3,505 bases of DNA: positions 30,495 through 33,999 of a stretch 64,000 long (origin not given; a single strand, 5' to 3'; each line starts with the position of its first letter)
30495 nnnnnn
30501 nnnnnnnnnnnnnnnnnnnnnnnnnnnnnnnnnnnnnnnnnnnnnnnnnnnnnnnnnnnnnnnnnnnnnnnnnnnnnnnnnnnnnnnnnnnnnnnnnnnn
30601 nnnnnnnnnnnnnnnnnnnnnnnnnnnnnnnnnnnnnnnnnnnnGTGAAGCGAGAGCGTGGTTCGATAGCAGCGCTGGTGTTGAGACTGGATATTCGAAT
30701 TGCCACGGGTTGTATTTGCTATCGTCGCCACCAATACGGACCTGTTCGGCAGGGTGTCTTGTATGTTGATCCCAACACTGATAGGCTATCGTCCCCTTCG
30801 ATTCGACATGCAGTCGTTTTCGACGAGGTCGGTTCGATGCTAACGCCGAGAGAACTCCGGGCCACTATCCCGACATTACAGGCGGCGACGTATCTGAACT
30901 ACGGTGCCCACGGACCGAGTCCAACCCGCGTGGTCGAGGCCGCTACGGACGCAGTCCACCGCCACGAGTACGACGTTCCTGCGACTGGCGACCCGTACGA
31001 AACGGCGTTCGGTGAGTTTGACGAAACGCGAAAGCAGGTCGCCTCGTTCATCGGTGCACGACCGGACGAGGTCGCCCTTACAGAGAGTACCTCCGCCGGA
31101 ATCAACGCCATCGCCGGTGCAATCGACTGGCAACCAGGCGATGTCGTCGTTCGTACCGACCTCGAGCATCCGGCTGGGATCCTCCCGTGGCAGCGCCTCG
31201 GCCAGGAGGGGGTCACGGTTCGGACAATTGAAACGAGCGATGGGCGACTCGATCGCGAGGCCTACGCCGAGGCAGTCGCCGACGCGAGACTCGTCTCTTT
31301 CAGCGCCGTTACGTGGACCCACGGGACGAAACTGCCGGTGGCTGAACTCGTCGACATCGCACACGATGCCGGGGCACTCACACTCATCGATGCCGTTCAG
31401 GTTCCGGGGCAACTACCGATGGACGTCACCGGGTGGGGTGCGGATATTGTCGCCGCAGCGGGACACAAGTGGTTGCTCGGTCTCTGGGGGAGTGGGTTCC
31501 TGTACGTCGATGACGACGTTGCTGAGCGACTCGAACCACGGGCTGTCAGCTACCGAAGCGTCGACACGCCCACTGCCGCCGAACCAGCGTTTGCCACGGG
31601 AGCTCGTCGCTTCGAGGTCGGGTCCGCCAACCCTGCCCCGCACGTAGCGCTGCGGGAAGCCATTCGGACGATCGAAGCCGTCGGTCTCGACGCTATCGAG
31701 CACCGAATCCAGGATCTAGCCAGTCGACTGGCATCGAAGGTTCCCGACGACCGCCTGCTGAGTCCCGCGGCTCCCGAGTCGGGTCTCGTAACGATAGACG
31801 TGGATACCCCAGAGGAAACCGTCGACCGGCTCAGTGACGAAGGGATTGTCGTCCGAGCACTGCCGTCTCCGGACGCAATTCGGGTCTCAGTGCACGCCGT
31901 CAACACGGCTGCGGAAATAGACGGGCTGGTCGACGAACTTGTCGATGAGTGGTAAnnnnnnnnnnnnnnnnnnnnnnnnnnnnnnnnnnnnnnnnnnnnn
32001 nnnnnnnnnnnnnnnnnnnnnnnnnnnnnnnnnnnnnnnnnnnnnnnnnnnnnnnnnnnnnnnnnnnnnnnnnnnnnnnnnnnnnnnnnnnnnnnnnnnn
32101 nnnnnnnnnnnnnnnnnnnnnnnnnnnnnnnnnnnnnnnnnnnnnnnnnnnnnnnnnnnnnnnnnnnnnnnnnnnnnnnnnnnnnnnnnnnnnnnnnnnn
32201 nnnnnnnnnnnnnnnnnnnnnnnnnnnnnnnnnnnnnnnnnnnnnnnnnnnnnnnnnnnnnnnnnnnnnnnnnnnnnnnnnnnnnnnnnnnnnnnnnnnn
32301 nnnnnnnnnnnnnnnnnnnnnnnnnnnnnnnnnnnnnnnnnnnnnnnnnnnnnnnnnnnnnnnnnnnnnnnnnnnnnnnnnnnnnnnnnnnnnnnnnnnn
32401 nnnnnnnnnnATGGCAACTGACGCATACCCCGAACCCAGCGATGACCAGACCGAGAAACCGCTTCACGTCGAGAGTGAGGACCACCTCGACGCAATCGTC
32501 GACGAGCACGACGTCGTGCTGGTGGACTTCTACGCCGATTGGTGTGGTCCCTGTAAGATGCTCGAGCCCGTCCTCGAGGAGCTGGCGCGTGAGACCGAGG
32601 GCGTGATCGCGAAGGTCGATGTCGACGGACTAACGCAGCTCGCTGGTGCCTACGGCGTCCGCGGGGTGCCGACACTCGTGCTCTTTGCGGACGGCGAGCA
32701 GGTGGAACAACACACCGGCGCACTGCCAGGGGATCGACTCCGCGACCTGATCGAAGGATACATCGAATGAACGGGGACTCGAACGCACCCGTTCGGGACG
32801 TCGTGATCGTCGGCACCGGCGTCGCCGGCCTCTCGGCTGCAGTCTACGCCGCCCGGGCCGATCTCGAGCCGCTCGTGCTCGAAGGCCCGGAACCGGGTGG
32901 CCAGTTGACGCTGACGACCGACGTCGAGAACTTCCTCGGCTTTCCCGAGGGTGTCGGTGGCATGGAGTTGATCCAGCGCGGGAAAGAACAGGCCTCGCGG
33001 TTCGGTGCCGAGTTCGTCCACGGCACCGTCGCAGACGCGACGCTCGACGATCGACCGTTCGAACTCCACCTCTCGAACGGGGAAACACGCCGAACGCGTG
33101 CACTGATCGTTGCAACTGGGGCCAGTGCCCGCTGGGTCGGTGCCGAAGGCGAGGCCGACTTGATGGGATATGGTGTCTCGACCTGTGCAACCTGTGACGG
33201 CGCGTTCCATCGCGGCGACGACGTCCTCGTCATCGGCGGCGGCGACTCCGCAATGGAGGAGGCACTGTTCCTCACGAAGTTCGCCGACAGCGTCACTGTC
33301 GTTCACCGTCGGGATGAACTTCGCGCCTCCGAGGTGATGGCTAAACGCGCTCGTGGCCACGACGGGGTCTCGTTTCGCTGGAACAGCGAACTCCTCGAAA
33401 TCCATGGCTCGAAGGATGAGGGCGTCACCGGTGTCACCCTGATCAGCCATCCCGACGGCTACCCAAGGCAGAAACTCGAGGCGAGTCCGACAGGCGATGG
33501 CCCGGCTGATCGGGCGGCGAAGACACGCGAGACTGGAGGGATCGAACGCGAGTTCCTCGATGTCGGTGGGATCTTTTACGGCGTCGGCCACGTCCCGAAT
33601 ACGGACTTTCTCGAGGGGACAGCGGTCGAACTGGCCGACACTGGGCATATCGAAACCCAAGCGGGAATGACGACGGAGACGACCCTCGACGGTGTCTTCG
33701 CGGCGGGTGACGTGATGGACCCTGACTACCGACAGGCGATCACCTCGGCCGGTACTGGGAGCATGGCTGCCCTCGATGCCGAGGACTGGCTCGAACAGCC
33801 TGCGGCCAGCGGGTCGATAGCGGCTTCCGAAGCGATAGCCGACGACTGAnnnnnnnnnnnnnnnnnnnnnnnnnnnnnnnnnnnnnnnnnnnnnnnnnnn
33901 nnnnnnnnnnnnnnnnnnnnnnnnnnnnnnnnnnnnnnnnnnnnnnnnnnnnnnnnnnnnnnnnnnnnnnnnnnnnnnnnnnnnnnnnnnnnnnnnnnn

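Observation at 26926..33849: Putative thiol/persulfide redox regulon with a shared TATTG-N11-CAATA operator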

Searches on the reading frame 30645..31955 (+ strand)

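Call 7: search_protein_families(library=pfam, proteins=[window:30645-31955:+])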
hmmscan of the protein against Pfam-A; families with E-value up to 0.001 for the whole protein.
window:30645-31955:+ (436 aa): 2 families
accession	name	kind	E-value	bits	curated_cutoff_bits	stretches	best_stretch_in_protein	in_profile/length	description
PF00266.25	Aminotran_5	-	8.7e-53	180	21.5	1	83-427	2-370/371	Aminotransferase class-V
PF00155.27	Aminotran_1_2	-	4.7e-10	39.6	19.7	1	124-431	40-360/361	Aminotransferase class I and II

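Call 73: search_protein_families(library=ncbifam, proteins=[window:30837-31955:+], max_evalue=0.00001)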
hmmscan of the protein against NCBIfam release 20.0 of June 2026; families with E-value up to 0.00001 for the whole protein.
window:30837-31955:+ (372 aa): 19 families
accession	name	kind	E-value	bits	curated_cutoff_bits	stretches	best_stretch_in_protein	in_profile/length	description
TIGR01979.1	sufS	subfamily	2.5e-46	158.4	475.1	1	16-365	18-392/403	SufS family cysteine desulfurase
NF041166.1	f2_encap_cargo1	exception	8.3e-39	134.2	800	1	60-365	290-617/623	family 2A encapsulin nanocompartment cargo protein cysteine desulfurase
NF040779.1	Sec_lyase_SclA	exception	1.8e-31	109.4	525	1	19-298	2-283/378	selenocysteine lyase SclA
NF006791.0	PRK09295.1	equivalog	1.8e-30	106.3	661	1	17-307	24-325/406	cysteine desulfurase SufS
TIGR01976.1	am_tr_V_VC1184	hypoth_equivalog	3.3e-30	105.7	352.35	1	4-249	3-256/401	cysteine desulfurase-like protein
TIGR01977.1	am_tr_V_EF2568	hypoth_equivalog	4.7e-28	98.3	377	1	19-300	2-284/376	cysteine desulfurase family protein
TIGR03402.1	FeS_nifS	equivalog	5.8e-24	84.6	530.75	1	19-228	2-214/379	cysteine desulfurase NifS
TIGR03392.1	FeS_syn_CsdA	equivalog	6.8e-21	74.9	493.6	1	4-341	3-351/398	cysteine desulfurase CsdA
TIGR04343.1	egtE_PLP_lyase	equivalog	1.6e-20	73.3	400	1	29-323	26-315/370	ergothioneine biosynthesis PLP-dependent enzyme EgtE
NF008126.0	PRK10874.1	equivalog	7.3e-20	71.5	607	1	3-341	5-354/401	cysteine desulfurase CsdA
NF010611.0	PRK14012.1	equivalog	6.7e-17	61.5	548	1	15-234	4-230/406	IscS subfamily cysteine desulfurase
TIGR03235.1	DNA_S_dndA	equivalog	1.3e-16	60.9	480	1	61-225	44-213/353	cysteine desulfurase DndA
NF051467.1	peri_mod_PvdN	equivalog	3.3e-14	52.4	650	1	48-368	83-421/425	pyoverdine-tailoring periplasmic protein PvdN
TIGR02006.1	IscS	equivalog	4.4e-14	52.3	643.2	1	16-233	3-225/402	IscS subfamily cysteine desulfurase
NF002806.0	PRK02948.1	subfamily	4.5e-10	39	304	1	19-228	3-216/381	IscS subfamily cysteine desulfurase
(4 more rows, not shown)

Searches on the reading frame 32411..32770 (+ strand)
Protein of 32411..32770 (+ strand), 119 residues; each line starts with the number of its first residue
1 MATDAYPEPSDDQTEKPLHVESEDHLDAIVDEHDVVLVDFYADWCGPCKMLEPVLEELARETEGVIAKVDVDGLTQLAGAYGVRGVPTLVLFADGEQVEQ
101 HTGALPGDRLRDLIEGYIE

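Call 7: search_protein_families(library=pfam, proteins=[window:32411-32770:+])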
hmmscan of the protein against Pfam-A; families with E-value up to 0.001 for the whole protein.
window:32411-32770:+ (119 aa): 5 families
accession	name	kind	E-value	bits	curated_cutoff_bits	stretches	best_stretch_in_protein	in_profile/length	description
PF00085.26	Thioredoxin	-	6.4e-28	97.2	23.5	1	19-114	4-101/103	Thioredoxin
PF13098.12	Thioredoxin_2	-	1.4e-10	41.9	27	1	32-113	4-103/104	Thioredoxin-like domain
PF13905.12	Thioredoxin_8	-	3.5e-05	24.5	27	0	34-63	2-31/94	Thioredoxin-like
PF01323.26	DSBA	-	0.00012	22.3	25.6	0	68-114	149-190/191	DSBA-like thioredoxin domain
PF13728.12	TraF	-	0.00028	21.2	23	1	35-95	131-202/224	F plasmid transfer operon protein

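Call 73: search_protein_families(library=ncbifam, proteins=[window:32411-32770:+], max_evalue=0.00001)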
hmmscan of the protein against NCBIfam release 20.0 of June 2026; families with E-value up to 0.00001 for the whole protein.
window:32411-32770:+ (119 aa): 10 families
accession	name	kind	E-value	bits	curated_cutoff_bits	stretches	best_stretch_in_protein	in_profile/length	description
TIGR01068.1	thioredoxin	equivalog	9.6e-30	102.7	96.8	1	24-115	4-98/101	thioredoxin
NF006898.0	PRK09381.1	equivalog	8.1e-23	80.9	138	1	18-115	6-105/109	thioredoxin TrxA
NF008229.0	PRK10996.1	equivalog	5.3e-20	71.6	125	1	22-111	41-132/141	thioredoxin TrxC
TIGR01130.1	ER_PDI_fam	subfamily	2.3e-19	70.3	344.25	1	22-104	7-94/476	protein disulfide-isomerase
TIGR01126.1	pdi_dom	equivalog_domain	1.5e-18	67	107.2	1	25-110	5-97/105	protein disulfide-isomerase domain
NF047697.1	ThioredTrxAClost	equivalog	5.8e-14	52.1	140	1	20-103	4-89/105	thioredoxin TrxA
NF045694.1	seleno_TsoB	exception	6.1e-09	34.5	805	1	23-97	464-547/572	rhodanese/DsbD fusion-like selenoprotein TsoB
TIGR00385.1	dsbE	subfamily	2e-07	30.8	123.15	1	12-64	42-94/173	DsbE family thiol:disulfide interchange protein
NF001419.0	PRK00293.1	subfamily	3.4e-07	29.2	330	1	21-100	461-553/574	protein-disulfide reductase DsbD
NF002854.0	PRK03147.1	subfamily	4.1e-06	26.8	170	0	36-61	65-90/176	thiol-disulfide oxidoreductase ResA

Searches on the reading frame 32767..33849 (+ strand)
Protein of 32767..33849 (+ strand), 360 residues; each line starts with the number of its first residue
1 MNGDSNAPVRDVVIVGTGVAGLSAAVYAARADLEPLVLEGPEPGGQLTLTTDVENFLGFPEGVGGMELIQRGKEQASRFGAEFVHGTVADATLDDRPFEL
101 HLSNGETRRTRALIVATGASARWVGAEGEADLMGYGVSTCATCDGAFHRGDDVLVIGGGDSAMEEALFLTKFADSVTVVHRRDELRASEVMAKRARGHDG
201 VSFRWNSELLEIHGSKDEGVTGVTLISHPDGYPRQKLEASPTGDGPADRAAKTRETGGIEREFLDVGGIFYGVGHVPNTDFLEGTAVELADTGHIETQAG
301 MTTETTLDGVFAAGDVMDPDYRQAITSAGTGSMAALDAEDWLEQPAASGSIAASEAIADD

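Call 7: search_protein_families(library=pfam, proteins=[window:32767-33849:+])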
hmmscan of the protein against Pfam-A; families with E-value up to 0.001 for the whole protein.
window:32767-33849:+ (360 aa): 10 families
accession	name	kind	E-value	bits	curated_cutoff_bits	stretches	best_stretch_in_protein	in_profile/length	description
PF07992.20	Pyr_redox_2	-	2.8e-42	145.6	26.1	1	11-329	2-289/291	Pyridine nucleotide-disulphide oxidoreductase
PF00070.33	Pyr_redox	-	2e-20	73.5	22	1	153-225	2-79/82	Pyridine nucleotide-disulphide oxidoreductase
PF13738.12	Pyr_redox_3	-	2.2e-14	53.8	30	1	92-189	108-203/305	Pyridine nucleotide-disulphide oxidoreductase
PF01266.30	DAO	-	1e-09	38.9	27.9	1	11-45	1-37/353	FAD dependent oxidoreductase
PF00890.30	FAD_binding_2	-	5.3e-08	32.9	20.4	1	11-46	1-37/414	FAD binding domain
PF03486.20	HI0933_like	-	1.2e-06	28.6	50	0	11-41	2-32/244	HI0933-like protein Rossmann domain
PF12831.13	FAD_oxidored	-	2.8e-06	27.3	27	1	11-50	1-41/416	FAD dependent oxidoreductase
PF13450.12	NAD_binding_8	-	1.6e-05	25.5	21.9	1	14-48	1-36/68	NAD(P)-binding Rossmann-like domain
PF01946.23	Thi4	-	5.1e-05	23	26.2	1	10-39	18-48/235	Thi4 family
PF01134.28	GIDA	-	0.00054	19.6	22.1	0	11-36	1-26/391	Glucose inhibited division protein A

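Call 73: search_protein_families(library=ncbifam, proteins=[window:32767-33849:+], max_evalue=0.00001)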
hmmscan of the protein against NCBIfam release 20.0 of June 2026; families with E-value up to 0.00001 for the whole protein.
window:32767-33849:+ (360 aa): 33 families (the best 25 are shown)
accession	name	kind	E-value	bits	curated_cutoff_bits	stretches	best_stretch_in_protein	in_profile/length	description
TIGR01292.1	TRX_reduct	equivalog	1.4e-96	322.9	343.45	2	11-229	2-218/300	thioredoxin-disulfide reductase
NF007614.0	PRK10262.1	equivalog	9.4e-79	264.8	644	2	12-225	9-223/321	thioredoxin-disulfide reductase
TIGR03143.1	AhpF_homolog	hypoth_equivalog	5.4e-71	239.8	687.65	2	10-216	5-209/555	putative alkyl hydroperoxide reductase F subunit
TIGR03140.1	AhpF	equivalog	7.2e-58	196.4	502.9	2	8-224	211-425/515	alkyl hydroperoxide reductase subunit F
TIGR04018.1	Bthiol_YpdA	hypoth_equivalog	2.1e-15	56.4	339.9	0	88-187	93-189/316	YpdA family putative bacillithiol disulfide reductase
NF009410.0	PRK12771.1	subfamily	1e-14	54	516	1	148-348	266-451/566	NAD(P)-binding protein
TIGR01350.1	lipoamide_DH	equivalog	6.5e-14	51.5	408.8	0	255-319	248-311/461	dihydrolipoyl dehydrogenase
TIGR02053.1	MerA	equivalog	9.1e-14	51.3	454.45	0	99-217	118-239/465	mercury(II) reductase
TIGR01318.1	gltD_gamma_fam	subfamily_domain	1.1e-13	50.6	482.95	1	149-343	281-466/467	glutamate synthase, small subunit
TIGR01316.1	gltA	equivalog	6.6e-12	45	471.75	1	11-339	135-446/449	NADPH-dependent glutamate synthase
NF009409.0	PRK12770.1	subfamily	7.8e-12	44.9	343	1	149-346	172-354/360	putative glutamate synthase subunit beta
TIGR03315.1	Se_ygfK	equivalog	2e-11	42.1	835.3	1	10-318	538-816/1012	putative selenate reductase subunit YgfK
NF009451.0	PRK12809.1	equivalog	7.8e-11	40.9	1154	1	149-336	450-628/639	formate-dependent uric acid utilization protein YgfT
NF004946.0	PRK06292.2-4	subfamily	1.3e-09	37.3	634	1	93-318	116-327/487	dihydrolipoyl dehydrogenase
NF009408.0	PRK12769.1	equivalog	2.7e-09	35.7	1003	1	149-344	467-653/659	formate-dependent uric acid utilization protein AegA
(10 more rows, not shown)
